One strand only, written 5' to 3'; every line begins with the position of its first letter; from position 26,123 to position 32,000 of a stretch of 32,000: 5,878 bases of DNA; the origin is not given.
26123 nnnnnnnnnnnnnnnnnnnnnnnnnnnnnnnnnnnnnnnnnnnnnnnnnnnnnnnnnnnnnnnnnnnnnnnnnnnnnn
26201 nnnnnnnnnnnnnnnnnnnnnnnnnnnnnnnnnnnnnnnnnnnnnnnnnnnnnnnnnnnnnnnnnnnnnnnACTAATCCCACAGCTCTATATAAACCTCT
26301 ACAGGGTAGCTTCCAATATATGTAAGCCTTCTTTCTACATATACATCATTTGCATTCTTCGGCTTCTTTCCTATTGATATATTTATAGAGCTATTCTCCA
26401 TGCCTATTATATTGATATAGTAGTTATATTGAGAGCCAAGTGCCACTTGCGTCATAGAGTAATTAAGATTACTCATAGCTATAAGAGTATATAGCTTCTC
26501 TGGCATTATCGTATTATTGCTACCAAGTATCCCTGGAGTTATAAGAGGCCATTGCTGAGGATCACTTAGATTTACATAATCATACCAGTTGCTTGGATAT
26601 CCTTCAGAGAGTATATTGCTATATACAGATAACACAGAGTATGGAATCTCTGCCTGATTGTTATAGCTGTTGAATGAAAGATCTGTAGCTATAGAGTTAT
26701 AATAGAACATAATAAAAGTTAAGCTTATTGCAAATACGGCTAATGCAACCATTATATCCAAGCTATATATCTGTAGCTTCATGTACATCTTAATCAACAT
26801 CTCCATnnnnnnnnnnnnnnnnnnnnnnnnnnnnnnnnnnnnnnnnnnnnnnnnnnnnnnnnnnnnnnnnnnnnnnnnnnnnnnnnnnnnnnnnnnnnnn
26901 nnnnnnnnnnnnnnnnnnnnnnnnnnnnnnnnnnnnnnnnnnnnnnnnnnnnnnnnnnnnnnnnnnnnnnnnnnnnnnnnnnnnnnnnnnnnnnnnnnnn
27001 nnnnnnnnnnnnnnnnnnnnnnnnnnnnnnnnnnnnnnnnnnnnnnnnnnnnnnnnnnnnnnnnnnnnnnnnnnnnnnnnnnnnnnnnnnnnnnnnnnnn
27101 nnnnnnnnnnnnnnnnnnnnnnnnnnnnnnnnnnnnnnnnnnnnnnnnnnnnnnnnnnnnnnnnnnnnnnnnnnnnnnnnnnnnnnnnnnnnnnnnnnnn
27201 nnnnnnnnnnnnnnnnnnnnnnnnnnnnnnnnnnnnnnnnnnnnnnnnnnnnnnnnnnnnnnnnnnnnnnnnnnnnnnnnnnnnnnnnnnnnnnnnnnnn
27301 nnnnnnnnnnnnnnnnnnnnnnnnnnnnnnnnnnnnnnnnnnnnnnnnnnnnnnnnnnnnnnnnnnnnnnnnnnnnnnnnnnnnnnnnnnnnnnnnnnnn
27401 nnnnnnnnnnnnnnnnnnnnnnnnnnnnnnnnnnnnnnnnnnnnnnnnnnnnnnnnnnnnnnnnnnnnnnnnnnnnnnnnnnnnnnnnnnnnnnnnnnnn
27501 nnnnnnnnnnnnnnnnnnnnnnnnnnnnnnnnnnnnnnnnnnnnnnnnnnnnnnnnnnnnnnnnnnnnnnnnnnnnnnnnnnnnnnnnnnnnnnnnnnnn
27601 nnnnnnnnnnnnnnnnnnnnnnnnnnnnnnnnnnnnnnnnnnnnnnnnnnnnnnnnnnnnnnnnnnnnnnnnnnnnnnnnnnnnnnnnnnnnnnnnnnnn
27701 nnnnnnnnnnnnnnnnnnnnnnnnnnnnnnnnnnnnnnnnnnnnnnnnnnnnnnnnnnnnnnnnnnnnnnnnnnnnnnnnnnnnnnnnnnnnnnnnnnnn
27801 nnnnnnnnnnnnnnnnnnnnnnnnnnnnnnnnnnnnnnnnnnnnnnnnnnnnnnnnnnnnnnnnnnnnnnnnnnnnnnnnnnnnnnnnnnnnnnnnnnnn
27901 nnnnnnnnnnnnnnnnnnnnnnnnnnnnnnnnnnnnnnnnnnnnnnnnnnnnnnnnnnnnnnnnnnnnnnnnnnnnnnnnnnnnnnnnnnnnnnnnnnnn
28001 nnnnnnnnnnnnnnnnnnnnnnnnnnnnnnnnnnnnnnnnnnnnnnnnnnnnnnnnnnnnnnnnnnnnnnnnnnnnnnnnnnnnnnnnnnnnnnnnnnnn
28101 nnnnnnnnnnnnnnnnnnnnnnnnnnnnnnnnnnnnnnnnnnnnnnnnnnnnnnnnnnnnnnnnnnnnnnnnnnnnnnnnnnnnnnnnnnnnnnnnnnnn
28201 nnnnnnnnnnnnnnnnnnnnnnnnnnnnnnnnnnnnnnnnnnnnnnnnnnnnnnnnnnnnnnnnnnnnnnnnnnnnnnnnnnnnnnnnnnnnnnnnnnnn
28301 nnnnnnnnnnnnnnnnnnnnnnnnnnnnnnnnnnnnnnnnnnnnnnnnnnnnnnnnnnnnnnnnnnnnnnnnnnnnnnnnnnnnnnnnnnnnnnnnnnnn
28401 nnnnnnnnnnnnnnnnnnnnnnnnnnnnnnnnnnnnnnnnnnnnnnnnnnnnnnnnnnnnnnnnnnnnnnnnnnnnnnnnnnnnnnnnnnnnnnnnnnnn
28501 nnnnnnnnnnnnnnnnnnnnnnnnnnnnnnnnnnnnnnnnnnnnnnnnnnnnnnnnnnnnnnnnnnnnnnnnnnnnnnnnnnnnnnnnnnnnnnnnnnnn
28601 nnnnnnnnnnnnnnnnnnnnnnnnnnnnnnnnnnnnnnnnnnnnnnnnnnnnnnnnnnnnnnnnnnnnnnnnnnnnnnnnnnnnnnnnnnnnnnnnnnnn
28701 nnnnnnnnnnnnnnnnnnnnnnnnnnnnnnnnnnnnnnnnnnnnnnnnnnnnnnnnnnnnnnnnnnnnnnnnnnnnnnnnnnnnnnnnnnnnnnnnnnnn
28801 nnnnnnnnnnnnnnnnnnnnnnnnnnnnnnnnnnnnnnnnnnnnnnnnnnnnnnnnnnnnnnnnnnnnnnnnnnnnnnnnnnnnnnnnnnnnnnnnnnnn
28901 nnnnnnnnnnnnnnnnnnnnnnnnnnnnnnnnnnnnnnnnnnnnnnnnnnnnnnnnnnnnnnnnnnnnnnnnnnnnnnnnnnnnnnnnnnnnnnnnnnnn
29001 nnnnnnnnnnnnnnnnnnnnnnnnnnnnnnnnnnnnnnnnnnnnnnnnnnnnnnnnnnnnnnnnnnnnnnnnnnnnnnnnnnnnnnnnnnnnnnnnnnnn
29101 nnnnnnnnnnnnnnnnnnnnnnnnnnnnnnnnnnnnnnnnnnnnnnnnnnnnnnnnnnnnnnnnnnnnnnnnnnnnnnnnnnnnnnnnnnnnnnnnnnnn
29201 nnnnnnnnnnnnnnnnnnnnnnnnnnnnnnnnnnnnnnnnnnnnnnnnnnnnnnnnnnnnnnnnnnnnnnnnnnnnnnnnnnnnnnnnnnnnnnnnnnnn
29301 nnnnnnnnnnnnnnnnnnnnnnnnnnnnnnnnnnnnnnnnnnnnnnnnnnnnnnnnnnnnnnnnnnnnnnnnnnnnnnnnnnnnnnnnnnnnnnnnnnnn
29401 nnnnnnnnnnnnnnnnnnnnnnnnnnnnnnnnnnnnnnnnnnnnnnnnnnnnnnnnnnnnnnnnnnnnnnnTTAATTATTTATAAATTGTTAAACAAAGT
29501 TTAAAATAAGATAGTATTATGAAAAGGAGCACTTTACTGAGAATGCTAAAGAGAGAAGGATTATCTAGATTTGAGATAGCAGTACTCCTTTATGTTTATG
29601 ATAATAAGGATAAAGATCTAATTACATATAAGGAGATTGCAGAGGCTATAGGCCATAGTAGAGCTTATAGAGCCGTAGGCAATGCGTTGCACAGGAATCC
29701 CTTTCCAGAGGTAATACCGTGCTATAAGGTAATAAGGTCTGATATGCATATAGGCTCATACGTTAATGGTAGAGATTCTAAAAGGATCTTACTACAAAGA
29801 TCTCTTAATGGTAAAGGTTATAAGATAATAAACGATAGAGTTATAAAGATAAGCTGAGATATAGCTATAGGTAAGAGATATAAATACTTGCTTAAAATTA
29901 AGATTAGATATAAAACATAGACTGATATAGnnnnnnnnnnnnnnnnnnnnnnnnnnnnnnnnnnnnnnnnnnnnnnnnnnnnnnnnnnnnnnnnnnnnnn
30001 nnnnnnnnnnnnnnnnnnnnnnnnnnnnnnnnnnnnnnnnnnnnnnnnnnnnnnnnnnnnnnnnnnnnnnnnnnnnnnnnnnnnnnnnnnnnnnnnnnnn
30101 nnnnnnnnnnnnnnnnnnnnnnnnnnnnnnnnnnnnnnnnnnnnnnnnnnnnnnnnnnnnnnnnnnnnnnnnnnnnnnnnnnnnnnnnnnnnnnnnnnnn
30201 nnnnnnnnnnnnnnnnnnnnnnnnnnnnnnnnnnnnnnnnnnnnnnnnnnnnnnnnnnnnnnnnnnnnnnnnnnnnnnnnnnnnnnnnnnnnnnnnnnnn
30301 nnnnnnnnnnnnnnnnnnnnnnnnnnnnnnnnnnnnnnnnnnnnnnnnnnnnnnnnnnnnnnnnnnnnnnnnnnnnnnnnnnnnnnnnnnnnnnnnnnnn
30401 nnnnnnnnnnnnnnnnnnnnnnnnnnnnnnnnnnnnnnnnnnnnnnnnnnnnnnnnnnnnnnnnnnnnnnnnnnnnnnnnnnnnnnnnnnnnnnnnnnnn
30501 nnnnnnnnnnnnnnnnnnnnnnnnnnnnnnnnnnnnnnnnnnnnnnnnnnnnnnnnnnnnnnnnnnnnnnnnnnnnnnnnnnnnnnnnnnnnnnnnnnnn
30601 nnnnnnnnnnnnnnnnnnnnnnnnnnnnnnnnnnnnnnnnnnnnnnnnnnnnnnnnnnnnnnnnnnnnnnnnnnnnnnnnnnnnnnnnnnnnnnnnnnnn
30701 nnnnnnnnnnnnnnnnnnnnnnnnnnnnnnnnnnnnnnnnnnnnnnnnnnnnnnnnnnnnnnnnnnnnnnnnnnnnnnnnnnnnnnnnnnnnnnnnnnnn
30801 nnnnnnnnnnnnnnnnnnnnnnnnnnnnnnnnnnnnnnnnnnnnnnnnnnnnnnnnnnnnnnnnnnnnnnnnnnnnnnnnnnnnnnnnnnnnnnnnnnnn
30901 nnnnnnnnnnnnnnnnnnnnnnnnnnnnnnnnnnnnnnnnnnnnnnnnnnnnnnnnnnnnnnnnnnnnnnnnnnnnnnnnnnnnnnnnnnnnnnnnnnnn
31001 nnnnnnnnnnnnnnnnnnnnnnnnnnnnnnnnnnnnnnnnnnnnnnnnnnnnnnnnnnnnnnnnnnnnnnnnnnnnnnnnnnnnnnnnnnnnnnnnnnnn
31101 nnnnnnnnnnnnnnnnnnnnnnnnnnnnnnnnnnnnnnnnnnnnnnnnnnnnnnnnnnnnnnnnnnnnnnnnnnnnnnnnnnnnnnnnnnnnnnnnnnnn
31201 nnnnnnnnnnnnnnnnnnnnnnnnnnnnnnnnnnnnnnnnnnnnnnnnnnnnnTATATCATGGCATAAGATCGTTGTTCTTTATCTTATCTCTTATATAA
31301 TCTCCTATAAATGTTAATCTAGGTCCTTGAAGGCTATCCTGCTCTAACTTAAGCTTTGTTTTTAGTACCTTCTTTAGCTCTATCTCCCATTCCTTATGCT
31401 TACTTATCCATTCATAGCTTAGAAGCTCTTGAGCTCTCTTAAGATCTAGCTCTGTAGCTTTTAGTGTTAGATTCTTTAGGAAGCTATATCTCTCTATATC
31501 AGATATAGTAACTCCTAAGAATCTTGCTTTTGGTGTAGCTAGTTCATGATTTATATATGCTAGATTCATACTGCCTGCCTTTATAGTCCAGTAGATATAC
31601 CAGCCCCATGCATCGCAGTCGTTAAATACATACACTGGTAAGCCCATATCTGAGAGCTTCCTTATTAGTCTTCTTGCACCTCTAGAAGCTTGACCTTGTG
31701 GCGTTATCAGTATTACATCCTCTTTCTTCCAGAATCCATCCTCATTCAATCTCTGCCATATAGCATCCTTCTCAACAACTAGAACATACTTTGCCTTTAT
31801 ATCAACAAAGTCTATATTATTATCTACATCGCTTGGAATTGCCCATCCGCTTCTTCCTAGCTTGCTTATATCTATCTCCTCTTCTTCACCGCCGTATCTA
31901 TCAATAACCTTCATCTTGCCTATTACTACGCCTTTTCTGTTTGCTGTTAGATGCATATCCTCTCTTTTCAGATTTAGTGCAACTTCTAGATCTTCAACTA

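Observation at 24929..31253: Type IV filament-like locus: triple-LamG prepilin-like giant plus three small pilin-like genes, divergent from an MGMT-like gene and a secretion ATPase, with no platform protein or peptidase in view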

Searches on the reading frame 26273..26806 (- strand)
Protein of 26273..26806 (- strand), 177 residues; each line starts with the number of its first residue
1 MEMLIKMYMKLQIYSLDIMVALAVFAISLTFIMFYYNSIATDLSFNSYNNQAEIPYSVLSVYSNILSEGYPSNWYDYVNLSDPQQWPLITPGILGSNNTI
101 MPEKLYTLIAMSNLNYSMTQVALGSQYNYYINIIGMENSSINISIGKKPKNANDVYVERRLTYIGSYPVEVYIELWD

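Call 4: search_protein_families(library=pfam, proteins=[window:26273-26806:-], max_evalue=0.1)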
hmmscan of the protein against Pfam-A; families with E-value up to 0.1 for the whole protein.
window:26273-26806:- (177 aa): 0 families

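Call 5: search_protein_families(library=ncbifam, proteins=[window:26273-26806:-], max_evalue=0.1)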
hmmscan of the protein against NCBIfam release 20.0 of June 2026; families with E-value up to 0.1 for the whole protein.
window:26273-26806:- (177 aa): 0 families

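Call 62: search_solved_structures(query=A3, max_evalue=10)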
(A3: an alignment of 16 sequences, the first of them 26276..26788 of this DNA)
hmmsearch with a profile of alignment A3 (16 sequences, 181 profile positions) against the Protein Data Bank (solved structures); distinct sequences matched with E-value up to 10: 2.
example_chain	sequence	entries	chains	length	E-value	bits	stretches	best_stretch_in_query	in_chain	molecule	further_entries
9lff_A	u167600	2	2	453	0.4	13.4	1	45-89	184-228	SN-glycerol-3-phophate ABC transporter, periplasmic SN-glycerol-3-phosphate-binding protei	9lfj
5o2w_A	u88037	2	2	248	1.3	11.7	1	60-112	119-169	Glycoside hydrolase family 61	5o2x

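Call 80: predict_structure(protein=window:26276-26788:-)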
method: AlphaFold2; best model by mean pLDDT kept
length: 171 residues; sequences in the alignment: 1
mean_pLDDT: 44.3   pTM: 0.25
mean pLDDT of the five models: 44.3, 44.1, 42.2, 39.1, 37.2
residues with pLDDT >= 90: 16; 70-90: 13; 50-70: 8; < 50: 134
segments of 3 or more residues with pLDDT < 50: 35-124, 126-136, 140-171
pLDDT, mean of each block of 10 residues (from residue 1): 78 94 89 49 28 25 27 27 27 28 31 34 44 47 43 44 39 31
secondary structure, 60 per line:
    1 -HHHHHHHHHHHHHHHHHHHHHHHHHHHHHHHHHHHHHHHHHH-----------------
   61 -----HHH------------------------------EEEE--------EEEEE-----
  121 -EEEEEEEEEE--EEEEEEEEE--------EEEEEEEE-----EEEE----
elements in order: H2-43 E99-102 E111-115 E122-131 E134-142 E151-158 E164-167

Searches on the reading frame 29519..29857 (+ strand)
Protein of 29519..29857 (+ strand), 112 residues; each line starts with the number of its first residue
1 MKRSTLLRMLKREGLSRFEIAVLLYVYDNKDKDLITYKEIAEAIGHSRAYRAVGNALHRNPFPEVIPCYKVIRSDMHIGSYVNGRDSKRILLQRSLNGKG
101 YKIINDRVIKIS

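Call 4: search_protein_families(library=pfam, proteins=[window:29519-29857:+], max_evalue=0.1)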
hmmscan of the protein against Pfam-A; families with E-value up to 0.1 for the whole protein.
window:29519-29857:+ (112 aa): 3 families
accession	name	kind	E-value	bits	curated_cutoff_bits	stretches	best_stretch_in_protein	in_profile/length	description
PF01035.26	DNA_binding_1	-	4.8e-20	71.6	27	1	32-93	16-77/81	6-O-methylguanine DNA methyltransferase, DNA binding domain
PF12802.13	MarR_2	-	0.012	16.2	27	1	14-49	2-35/61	MarR family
PF13412.12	HTH_24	-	0.065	13.3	21.9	0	33-48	16-31/48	Winged helix-turn-helix DNA-binding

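Call 5: search_protein_families(library=ncbifam, proteins=[window:29519-29857:+], max_evalue=0.1)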
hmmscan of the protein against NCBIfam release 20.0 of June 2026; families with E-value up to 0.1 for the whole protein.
window:29519-29857:+ (112 aa): 5 families
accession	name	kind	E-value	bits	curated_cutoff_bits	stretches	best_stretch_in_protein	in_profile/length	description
TIGR00589.1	ogt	superfamily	2.4e-18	65.9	46.4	1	33-94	18-79/80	methylated-DNA--[protein]-cysteine S-methyltransferase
NF041132.1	DNA_protcyst_Mta_Thcoc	equivalog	2.4e-16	60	250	1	4-93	79-166/169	methylated-DNA--protein-cysteine methyltransferase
NF003022.0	PRK03887.1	equivalog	2.4e-15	56.8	164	1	5-93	80-166/175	methylated-DNA--protein-cysteine methyltransferase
NF011964.0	PRK15435.1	equivalog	9.8e-10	37.9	345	1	34-95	287-348/354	bifunctional DNA-binding transcriptional regulator/O6-methylguanine-DNA methyltransferase Ada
NF007626.0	PRK10286.1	equivalog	8.7e-08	32.4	192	1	34-94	105-165/171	methylated-DNA--[protein]-cysteine S-methyltransferase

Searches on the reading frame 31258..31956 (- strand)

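Call 4: search_protein_families(library=pfam, proteins=[window:31258-31956:-], max_evalue=0.1)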
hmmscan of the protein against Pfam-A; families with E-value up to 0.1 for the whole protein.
window:31258-31956:- (232 aa): 3 families
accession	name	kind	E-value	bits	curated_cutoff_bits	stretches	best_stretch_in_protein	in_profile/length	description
PF21180.3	TOP6A-Spo11_Toprim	-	2.3e-53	181.1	24.1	1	57-225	1-170/170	Topoisomerase 6 subunit A/Spo11, Toprim domain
PF20768.2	Topo_VI_alpha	-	5.7e-07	29.7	23.6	1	10-52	6-48/50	All-beta domain in DNA topoisomerase VI alpha subunit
PF09664.16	DUF2399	-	0.02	15.1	23.4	1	54-121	18-83/152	Protein of unknown function C-terminus (DUF2399)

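Call 5: search_protein_families(library=ncbifam, proteins=[window:31258-31956:-], max_evalue=0.1)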
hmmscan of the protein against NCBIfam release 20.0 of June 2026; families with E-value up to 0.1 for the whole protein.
window:31258-31956:- (232 aa): 7 families
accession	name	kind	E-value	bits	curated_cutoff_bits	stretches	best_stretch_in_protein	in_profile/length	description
NF003333.0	PRK04342.1-2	equivalog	1.4e-79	267.6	465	1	1-232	138-367/367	DNA topoisomerase IV subunit A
NF003336.0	PRK04342.1-5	equivalog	4.4e-71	239.7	531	1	1-230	150-384/386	DNA topoisomerase IV subunit A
NF003335.0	PRK04342.1-4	equivalog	2.6e-46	158.2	424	1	2-228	146-370/373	DNA topoisomerase VI subunit A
NF003334.0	PRK04342.1-3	equivalog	1.2e-41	142.9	658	1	24-226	150-349/354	DNA topoisomerase IV subunit A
NF003332.0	PRK04342.1-1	equivalog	1.2e-37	129.7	538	1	10-227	144-359/363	DNA topoisomerase IV subunit A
NF003337.0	PRK04342.1-6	equivalog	3.5e-37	128.3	675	1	10-228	147-365/370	DNA topoisomerase IV subunit A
NF045551.1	GK_Pyrobac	equivalog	0.095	12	500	0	96-136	78-117/294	ATP-dependent glucokinase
